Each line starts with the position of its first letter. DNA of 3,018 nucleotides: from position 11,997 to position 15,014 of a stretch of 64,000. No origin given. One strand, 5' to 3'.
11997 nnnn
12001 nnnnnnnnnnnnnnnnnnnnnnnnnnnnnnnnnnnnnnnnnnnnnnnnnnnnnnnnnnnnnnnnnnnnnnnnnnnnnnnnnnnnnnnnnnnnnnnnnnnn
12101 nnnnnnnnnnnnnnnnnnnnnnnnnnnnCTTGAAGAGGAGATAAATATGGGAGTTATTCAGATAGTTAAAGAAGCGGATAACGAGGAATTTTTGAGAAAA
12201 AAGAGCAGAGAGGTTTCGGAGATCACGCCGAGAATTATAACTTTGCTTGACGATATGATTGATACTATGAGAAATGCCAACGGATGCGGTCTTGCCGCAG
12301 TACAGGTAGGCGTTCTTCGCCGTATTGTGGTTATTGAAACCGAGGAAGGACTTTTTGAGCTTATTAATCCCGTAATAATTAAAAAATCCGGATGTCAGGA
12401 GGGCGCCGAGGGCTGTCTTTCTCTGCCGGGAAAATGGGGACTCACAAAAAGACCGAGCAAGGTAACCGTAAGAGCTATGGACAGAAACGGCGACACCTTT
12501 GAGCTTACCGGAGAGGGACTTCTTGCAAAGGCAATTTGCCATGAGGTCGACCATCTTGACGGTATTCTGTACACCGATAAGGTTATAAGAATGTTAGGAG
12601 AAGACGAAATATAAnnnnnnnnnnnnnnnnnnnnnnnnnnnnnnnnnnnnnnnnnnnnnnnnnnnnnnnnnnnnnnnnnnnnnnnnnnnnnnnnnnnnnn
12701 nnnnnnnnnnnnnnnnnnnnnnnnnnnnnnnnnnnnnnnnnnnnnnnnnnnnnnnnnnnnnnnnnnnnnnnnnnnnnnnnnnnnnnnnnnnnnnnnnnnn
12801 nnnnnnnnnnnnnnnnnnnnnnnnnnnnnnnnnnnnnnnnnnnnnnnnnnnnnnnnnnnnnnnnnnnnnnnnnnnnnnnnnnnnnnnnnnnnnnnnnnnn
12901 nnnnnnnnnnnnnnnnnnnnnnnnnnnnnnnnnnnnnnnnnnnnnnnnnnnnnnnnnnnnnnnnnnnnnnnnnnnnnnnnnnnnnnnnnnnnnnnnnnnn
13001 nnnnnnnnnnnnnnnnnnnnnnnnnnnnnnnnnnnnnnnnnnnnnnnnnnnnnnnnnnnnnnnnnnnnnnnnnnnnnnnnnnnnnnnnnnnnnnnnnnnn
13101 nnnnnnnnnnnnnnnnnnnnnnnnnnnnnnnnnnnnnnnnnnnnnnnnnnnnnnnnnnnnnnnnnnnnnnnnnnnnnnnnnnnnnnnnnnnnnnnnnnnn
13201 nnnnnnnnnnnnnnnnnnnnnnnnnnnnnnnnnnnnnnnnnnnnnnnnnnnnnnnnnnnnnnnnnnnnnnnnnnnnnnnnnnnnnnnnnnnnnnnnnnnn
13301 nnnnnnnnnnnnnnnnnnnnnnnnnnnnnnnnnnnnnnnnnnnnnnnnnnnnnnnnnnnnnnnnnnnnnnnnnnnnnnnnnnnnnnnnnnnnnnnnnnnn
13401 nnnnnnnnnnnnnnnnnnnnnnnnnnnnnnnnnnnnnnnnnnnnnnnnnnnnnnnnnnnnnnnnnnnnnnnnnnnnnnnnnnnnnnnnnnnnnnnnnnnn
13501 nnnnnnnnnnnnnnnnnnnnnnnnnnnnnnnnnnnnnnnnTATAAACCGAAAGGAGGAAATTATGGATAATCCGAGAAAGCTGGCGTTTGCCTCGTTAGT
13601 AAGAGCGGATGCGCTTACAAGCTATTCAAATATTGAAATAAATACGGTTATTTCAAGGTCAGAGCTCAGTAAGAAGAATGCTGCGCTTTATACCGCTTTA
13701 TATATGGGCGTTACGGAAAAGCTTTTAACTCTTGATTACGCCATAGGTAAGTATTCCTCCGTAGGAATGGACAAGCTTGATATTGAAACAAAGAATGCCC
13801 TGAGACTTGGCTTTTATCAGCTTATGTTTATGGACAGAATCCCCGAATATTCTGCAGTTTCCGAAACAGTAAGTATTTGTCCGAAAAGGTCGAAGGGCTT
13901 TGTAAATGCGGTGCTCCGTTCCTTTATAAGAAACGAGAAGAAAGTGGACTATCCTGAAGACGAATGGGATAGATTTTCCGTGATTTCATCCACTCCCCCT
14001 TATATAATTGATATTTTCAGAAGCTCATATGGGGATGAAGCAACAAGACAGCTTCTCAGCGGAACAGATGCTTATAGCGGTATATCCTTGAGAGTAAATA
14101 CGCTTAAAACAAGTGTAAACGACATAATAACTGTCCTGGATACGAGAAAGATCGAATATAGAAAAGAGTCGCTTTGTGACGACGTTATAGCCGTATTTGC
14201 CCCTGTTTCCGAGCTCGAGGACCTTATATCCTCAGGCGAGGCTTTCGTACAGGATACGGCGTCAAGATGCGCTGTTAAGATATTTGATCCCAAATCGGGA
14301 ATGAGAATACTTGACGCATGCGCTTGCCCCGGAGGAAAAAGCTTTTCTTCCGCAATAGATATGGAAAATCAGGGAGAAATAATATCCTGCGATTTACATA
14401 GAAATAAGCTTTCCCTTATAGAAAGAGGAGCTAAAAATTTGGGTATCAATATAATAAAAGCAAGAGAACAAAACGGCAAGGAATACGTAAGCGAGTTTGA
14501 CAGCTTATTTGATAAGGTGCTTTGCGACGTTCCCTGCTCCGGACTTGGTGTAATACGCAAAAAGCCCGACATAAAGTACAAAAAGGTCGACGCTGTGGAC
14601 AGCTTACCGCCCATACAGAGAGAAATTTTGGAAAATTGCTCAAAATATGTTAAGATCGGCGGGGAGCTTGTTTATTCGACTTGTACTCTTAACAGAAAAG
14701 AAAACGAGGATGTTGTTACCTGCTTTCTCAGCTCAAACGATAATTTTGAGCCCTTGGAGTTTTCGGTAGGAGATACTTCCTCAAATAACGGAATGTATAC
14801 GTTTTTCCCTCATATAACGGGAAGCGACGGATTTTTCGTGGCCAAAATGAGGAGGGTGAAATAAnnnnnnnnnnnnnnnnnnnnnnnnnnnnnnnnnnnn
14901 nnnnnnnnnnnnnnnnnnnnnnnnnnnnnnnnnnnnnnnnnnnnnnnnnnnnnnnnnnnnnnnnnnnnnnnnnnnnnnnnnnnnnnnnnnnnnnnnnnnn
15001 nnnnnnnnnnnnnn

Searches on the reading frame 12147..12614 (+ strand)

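Call 64: search_protein_families(library=pfam, proteins=[window:12147-12614:+], max_evalue=0.0001)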
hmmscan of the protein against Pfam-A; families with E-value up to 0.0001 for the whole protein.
window:12147-12614:+ (155 aa): 1 family
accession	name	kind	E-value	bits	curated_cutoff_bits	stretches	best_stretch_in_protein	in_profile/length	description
PF01327.26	Pep_deformylase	-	1.3e-43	148.7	22.8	1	11-147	7-151/156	Polypeptide deformylase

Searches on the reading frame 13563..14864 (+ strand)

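Call 64: search_protein_families(library=pfam, proteins=[window:13563-14864:+], max_evalue=0.0001)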
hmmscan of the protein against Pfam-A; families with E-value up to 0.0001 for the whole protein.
window:13563-14864:+ (433 aa): 5 families
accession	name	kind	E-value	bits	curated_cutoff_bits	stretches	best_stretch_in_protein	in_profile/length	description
PF01189.24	Methyltr_RsmB-F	-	9.8e-44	149.8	27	1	240-430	3-199/199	16S rRNA methyltransferase RsmB/F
PF01029.23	NusB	-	7.4e-24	85.1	23.1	1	3-123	2-133/133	NusB family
PF22458.1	RsmF-B_ferredox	-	5.5e-08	33.3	27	1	145-215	2-71/74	Methyltr_RsmF/B-like, ferredoxin-like domain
PF01728.25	FtsJ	-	1e-05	26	24.1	1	239-389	17-152/181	FtsJ-like methyltransferase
PF13847.12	Methyltransf_31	-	1.1e-05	25.5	27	1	244-376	2-114/145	Methyltransferase domain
